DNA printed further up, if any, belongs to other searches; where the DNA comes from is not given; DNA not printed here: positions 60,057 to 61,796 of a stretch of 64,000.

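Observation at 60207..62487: Surface protein with seven consecutive dockerin-like repeats next to two Cys-rich secreted/membrane proteins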

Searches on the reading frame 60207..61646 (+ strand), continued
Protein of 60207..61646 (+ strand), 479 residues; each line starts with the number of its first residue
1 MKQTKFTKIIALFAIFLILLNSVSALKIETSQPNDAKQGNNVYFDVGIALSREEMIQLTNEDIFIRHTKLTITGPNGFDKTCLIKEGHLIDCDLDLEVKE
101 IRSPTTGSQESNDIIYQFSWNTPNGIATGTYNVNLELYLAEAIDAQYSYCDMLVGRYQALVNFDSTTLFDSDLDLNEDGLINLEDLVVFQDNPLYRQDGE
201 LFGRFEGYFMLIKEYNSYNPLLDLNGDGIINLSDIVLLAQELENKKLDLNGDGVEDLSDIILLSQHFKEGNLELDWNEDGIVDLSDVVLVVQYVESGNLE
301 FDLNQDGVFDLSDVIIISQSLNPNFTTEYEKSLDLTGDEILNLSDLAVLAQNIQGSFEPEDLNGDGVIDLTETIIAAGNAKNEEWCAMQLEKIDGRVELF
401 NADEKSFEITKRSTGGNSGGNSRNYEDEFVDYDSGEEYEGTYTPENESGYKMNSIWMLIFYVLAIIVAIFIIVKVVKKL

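Call 21: predict_structure(alignment_id=A1)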
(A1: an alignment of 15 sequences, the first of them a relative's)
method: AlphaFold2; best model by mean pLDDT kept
length: 479 residues; sequences in the alignment: 15
mean_pLDDT: 60.5   pTM: 0.52
mean pLDDT of the five models: 60.5, 60.3, 60.2, 55.4, 50.8
residues with pLDDT >= 90: 0; 70-90: 198; 50-70: 100; < 50: 181
segments of 3 or more residues with pLDDT < 50: 1-6, 14-38, 105-109, 218-226, 228-276, 280-304, 307-315, 317-322, 412-454
pLDDT, mean of each block of 10 residues (from residue 1): 50 46 31 44 73 75 81 85 81 82 53 76 68 82 78 83 73 82 75 85 83 59 45 44 41 40 35 45 43 41 47 48 60 70 66 59 64 56 76 76 71 38 28 27 29 57 82 73
secondary structure, 60 per line:
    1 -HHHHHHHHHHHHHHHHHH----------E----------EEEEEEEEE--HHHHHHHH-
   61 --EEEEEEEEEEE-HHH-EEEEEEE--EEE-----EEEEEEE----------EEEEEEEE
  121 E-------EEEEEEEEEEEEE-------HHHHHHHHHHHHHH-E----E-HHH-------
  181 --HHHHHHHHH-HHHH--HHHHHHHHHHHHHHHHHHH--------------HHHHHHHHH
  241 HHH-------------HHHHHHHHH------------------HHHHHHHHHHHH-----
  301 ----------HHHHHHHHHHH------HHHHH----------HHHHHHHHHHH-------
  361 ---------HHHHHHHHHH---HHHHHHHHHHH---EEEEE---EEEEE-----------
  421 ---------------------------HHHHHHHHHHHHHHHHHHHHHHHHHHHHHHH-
elements in order: H2-19 E41-49 H52-59 E63-73 E79-85 E88-90 E96-102 E113-121 E129-141 H149-162 H183-191 H193-196 H199-217 H232-243 H257-265 H284-295 H311-321 H328-332 H343-353 H370-379 H383-393 E397-401 E405-409 H448-478

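Call 23: fold_search(model_id=the predicted structure, library=pdb)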
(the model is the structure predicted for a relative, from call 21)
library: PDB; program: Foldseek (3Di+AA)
matches with E <= 10: 1320; with E <= 0.001: 0
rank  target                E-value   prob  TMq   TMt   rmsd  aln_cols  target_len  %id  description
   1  8dc0_A                2.4e-03  1.00  0.16  0.38   6.5       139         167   14  Rat Betaglycan Zona Pellucida Domain (ZPC) in complex with mini monomer TGFb2 (mmTGF-b2-7M2R) (released 2023-06-21)
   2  4ajv                  7.6e-03  0.97  0.16  0.39   6.4       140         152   12  Structure of mouse ZP-C domain of TGF-Beta-Receptor-3 (released 2013-02-27)
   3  5j67_B                9.0e-03  0.87  0.16  0.14  19.2       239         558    9  Structure of Astrotactin-2, a conserved vertebrate-specific and perforin-like membrane protein involved in neuronal de (released 2016-05-25)
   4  6ch7_D                1.3e-02  0.97  0.17  0.31   5.7       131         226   14  XFEL crystal structure of a natively-glycosylated BG505 SOSIP.664 HIV-1 Envelope Trimer in complex with the broadly-ne (released 2018-05-02)
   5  5j67_D                1.3e-02  0.84  0.16  0.14  18.9       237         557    9  Structure of Astrotactin-2, a conserved vertebrate-specific and perforin-like membrane protein involved in neuronal de (released 2016-05-25)
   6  7mxe_R                1.7e-02  0.91  0.15  0.41   6.8       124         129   11  Ab1245 Fab in complex with BG505 SOSIP.664 and 8ANC195 Fab (released 2021-10-27)
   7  9hbp_H                1.9e-02  0.72  0.12  0.33   8.2       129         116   13  Cryo-EM structure of the canine distemper virus tetrameric attachment H glycoprotein in complex with two different Nan (released 2026-01-21)
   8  3f62_A                2.1e-02  0.82  0.13  0.39   6.5       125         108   10  Crystal Structure of Human IL-18 in complex with Ectromelia virus IL-18 Binding Protein (released 2009-01-06)
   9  5j67_A                2.1e-02  0.75  0.15  0.13  18.9       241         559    8  Structure of Astrotactin-2, a conserved vertebrate-specific and perforin-like membrane protein involved in neuronal de (released 2016-05-25)
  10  4ei0_B                2.1e-02  0.57  0.12  0.17  15.1       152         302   12  Crystal structure of a DUF4466 family protein (PARMER_03218) from Parabacteroides merdae ATCC 43184 at 2.00 A resoluti (released 2012-05-30)
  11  5mje_B                2.3e-02  0.99  0.16  0.50   4.6       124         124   10  Crystal structure of the HigB2 toxin in complex with Nb8 (released 2017-04-05)
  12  3qw9_B                2.3e-02  0.89  0.15  0.35   6.7       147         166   14  Crystal structure of betaglycan ZP-C domain (released 2011-04-06)
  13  7txi                  2.3e-02  0.75  0.13  0.25  14.1       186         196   10  Cryo-EM of A. pernix flagellum (released 2022-06-01)
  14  9cu5_D                2.6e-02  0.98  0.16  0.48   6.2       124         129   13  LJF-085 Fab in complex with HIV Env JRFL NFL TD CC3+ trimer and 35O22 Fab (released 2025-05-21)
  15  5j67_C                2.6e-02  0.80  0.16  0.14  19.0       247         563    8  Structure of Astrotactin-2, a conserved vertebrate-specific and perforin-like membrane protein involved in neuronal de (released 2016-05-25)
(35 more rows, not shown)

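Call 30: search_protein_families(library=ncbifam, proteins=[window:60207-61646:+], max_evalue=0.1)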
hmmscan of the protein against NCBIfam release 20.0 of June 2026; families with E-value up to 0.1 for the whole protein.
window:60207-61646:+ (479 aa): 1 family
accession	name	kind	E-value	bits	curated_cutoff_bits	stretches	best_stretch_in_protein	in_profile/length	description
NF041540.1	dockerin_GC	domain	5.6e-06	26.7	29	1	277-314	13-56/67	GC-type dockerin domain-anchored protein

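Call 42: search_protein_families(library=pfam, proteins=[P0011, P0012, P0013, P0008], max_evalue=1)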
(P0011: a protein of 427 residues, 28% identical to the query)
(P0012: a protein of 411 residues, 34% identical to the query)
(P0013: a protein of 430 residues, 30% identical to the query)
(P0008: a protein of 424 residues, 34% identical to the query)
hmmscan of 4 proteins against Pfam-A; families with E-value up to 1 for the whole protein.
P0011 (427 aa): 1 family
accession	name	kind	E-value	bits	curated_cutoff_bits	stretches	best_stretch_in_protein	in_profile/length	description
PF17228.7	SGP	-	0.013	16.8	26.7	1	105-141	40-77/93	Sulphur globule protein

P0012 (411 aa): 7 families
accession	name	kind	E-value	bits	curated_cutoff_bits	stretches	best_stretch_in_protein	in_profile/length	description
PF00404.24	Dockerin_1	-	0.0019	18.8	22.9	1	205-264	3-50/57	Dockerin type I domain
PF13202.12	EF-hand_5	-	0.0019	18.1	25.9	1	204-215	8-19/25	EF hand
PF00036.39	EF-hand_1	-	0.0029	17.5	25.4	0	203-220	8-25/29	EF hand domain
PF13833.12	EF-hand_8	-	0.017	15.3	28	0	203-223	33-53/54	EF-hand domain pair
PF13405.12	EF-hand_6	-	0.045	13.9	25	0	204-219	9-24/30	EF-hand domain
PF04727.18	ELMO_CED12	-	0.059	13.9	23.3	0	244-274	54-84/176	ELMO/CED-12 family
PF13499.12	EF-hand_7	-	0.077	13.8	30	1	203-264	10-63/67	EF-hand domain pair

P0013 (430 aa): 0 families

P0008 (424 aa): 7 families
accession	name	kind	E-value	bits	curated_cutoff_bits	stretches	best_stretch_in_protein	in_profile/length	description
PF00404.24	Dockerin_1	-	3.9e-17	62.6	22.9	3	244-296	3-56/57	Dockerin type I domain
PF13202.12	EF-hand_5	-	0.0012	18.6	25.9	1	242-254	7-19/25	EF hand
PF00036.39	EF-hand_1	-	0.0024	17.7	25.4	0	242-255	8-21/29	EF hand domain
PF13499.12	EF-hand_7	-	0.0061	17.3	30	1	242-292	10-65/67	EF-hand domain pair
PF19209.5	CoV_S1_C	-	0.012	16.2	27.1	0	248-268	14-34/58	Coronavirus spike glycoprotein S1, C-terminal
PF13405.12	EF-hand_6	-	0.019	15.1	25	0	243-256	9-22/30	EF-hand domain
PF13833.12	EF-hand_8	-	0.62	10.3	28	0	242-255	33-46/54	EF-hand domain pair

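Call 46: find_encoding_contigs(protein=P0009, flank=10000, max_places=1)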
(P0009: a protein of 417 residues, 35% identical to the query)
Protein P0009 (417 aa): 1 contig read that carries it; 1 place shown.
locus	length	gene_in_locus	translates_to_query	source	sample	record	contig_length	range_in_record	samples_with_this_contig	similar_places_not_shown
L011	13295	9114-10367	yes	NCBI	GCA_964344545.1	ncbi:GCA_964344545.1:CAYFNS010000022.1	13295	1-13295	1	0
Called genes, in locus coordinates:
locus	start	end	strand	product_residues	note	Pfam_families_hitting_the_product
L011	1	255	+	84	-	?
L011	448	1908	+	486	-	-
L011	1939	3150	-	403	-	PF00589:Phage_integrase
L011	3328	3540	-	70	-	-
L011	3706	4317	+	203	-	-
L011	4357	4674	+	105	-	-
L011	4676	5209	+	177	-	-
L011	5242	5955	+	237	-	PF01637:ATPase_2 (weak), PF05707:Zot (weak)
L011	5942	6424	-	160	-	PF01988:VIT1 (weak)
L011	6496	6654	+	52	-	-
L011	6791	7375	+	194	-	PF00233:PDEase_I (weak), PF01966:HD (weak)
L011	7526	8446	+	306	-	-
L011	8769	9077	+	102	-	-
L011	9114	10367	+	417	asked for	PF00404:Dockerin_1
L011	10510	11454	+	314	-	PF00297:Ribosomal_L3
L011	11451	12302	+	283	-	PF00573:Ribosomal_L4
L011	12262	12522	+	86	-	PF00276:Ribosomal_L23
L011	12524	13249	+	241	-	PF03947:Ribosomal_L2_C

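Call 48: search_protein_representatives(alignment_id=A2)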
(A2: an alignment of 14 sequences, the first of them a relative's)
Query: 14 sequences, 426 profile positions. Proteins with E-value up to 0.001 (for the whole library): 1757; up to 1e-10: 191; up to 1e-30: 21. The best 150 are listed.
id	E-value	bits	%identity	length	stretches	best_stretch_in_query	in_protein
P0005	6.1e-194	661.2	-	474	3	1-253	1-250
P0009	3.4e-172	589.6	-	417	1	12-426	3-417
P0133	9.9e-132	456.3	-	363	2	1-236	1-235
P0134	7.3e-89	315.1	-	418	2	2-224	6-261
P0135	1.2e-82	294.6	-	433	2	2-239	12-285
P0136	8.8e-79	281.8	-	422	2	1-233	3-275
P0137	4.4e-69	249.9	-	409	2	4-224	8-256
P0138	5.2e-67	243.0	-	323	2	6-236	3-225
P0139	1.6e-65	238.1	-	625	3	3-188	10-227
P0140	4.1e-63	230.2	-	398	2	17-236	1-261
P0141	2.9e-62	227.4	-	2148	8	217-318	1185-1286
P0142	7.7e-55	202.9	-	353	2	1-190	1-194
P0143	6.6e-40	153.7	-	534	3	3-144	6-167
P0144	1.4e-37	146.1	-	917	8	245-327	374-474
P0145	1.4e-37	146.1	-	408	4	2-187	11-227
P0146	1.6e-37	145.9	-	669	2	3-135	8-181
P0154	7.9e-29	117.2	-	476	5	212-329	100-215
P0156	5.9e-28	114.4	-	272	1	5-145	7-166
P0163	5.9e-25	104.5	-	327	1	3-138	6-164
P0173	7.1e-23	97.6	-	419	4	214-324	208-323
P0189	5.0e-20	88.3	-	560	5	219-322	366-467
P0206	1.3e-17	80.3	-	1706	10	216-329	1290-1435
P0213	6.0e-17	78.1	-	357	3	212-320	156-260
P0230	2.9e-15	72.5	-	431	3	219-331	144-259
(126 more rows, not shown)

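Call 54: search_protein_families(library=pfam, proteins=[P0154, P0189, P0173, P0230, P0213, P0144, P0143, P0146, P0156, P0163], max_evalue=0.001)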
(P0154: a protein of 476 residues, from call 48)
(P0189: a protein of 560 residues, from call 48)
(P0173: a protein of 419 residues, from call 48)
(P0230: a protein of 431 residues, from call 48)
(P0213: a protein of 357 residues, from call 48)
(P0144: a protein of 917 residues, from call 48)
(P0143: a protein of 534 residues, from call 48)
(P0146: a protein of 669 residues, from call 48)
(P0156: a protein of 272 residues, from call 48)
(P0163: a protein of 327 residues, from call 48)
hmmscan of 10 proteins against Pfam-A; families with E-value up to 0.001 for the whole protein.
P0154 (476 aa): 7 families
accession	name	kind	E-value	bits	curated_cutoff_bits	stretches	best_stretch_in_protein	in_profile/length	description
PF00404.24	Dockerin_1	-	9e-35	119.1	22.9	7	415-464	2-56/57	Dockerin type I domain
PF13405.12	EF-hand_6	-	4.5e-18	63.6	25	0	357-375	7-25/30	EF-hand domain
PF13499.12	EF-hand_7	-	1.9e-17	63.8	30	1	301-375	9-65/67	EF-hand domain pair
PF00036.39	EF-hand_1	-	1.9e-17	61.9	25.4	0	354-375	4-25/29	EF hand domain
PF09373.15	PMBR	-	5.4e-05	23.5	24.9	0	364-382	2-20/33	Pseudomurein-binding repeat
PF13202.12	EF-hand_5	-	0.00018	21.3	25.9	0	135-144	9-18/25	EF hand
PF19707.4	DUF6204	-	0.00024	21.9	27.5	0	354-370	32-48/114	Family of unknown function (DUF6204)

P0189 (560 aa): 5 families
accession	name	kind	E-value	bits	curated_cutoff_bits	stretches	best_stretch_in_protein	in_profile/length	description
PF00404.24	Dockerin_1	-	2.9e-24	85.4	22.9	5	391-443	1-56/57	Dockerin type I domain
PF00036.39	EF-hand_1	-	1.1e-15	56.4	25.4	0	451-466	10-25/29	EF hand domain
PF13499.12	EF-hand_7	-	3.7e-13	50.1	30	0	451-524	12-65/67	EF-hand domain pair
PF13405.12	EF-hand_6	-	4.4e-07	29.5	25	0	509-524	10-25/30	EF-hand domain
PF14267.11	DUF4357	-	0.00023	21.5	38.4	0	484-508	13-37/54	Domain of unknown function (DUF4357)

P0173 (419 aa): 5 families
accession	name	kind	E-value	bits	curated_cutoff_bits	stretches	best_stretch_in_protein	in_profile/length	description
PF00404.24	Dockerin_1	-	3.6e-46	155.6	22.9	5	246-299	2-56/57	Dockerin type I domain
PF13499.12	EF-hand_7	-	1.9e-13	51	30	0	111-168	10-63/67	EF-hand domain pair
PF13202.12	EF-hand_5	-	8.4e-13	47.6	25.9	0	299-313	3-17/25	EF hand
PF00036.39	EF-hand_1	-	6.2e-11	41.5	25.4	0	153-167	8-22/29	EF hand domain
PF13405.12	EF-hand_6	-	1.5e-06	27.9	25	0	337-353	8-24/30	EF-hand domain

P0230 (431 aa): 6 families
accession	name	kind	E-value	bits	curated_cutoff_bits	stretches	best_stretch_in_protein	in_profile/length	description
PF00404.24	Dockerin_1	-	9.3e-17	61.4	22.9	2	204-249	2-52/57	Dockerin type I domain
PF13405.12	EF-hand_6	-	1.7e-08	33.9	25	0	144-164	10-30/30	EF-hand domain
PF13499.12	EF-hand_7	-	4.8e-07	30.5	30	0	194-219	49-64/67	EF-hand domain pair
PF00036.39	EF-hand_1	-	2.2e-06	27.3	25.4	0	143-161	9-27/29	EF hand domain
PF13202.12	EF-hand_5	-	5.6e-06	26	25.9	0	264-279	9-24/25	EF hand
PF13517.12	FG-GAP_3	-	0.00026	22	26.9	0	80-93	46-59/61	FG-GAP-like repeat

P0213 (357 aa): 5 families
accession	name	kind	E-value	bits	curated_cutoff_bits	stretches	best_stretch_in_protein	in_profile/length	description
PF00404.24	Dockerin_1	-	2.5e-34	117.7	22.9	6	300-348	2-51/57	Dockerin type I domain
PF13405.12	EF-hand_6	-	2.1e-10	39.8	25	0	187-203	7-23/30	EF-hand domain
PF00036.39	EF-hand_1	-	2e-09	36.7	25.4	0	75-88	8-21/29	EF hand domain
PF13499.12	EF-hand_7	-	5.2e-08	33.6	30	0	104-147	10-63/67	EF-hand domain pair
PF13202.12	EF-hand_5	-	7e-05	22.6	25.9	0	75-85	7-17/25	EF hand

P0144 (917 aa): 2 families
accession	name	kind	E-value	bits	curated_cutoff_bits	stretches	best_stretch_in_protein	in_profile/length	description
PF00404.24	Dockerin_1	-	5.8e-70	231.8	22.9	8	824-876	3-56/57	Dockerin type I domain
PF13499.12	EF-hand_7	-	6.1e-05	23.7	30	0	100-154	12-60/67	EF-hand domain pair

P0143 (534 aa): 0 families

P0146 (669 aa): 1 family
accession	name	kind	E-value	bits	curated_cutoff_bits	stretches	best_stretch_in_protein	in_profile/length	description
PF17228.7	SGP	-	0.00027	22.2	26.7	1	122-155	43-75/93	Sulphur globule protein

P0156 (272 aa): 0 families

P0163 (327 aa): 0 families
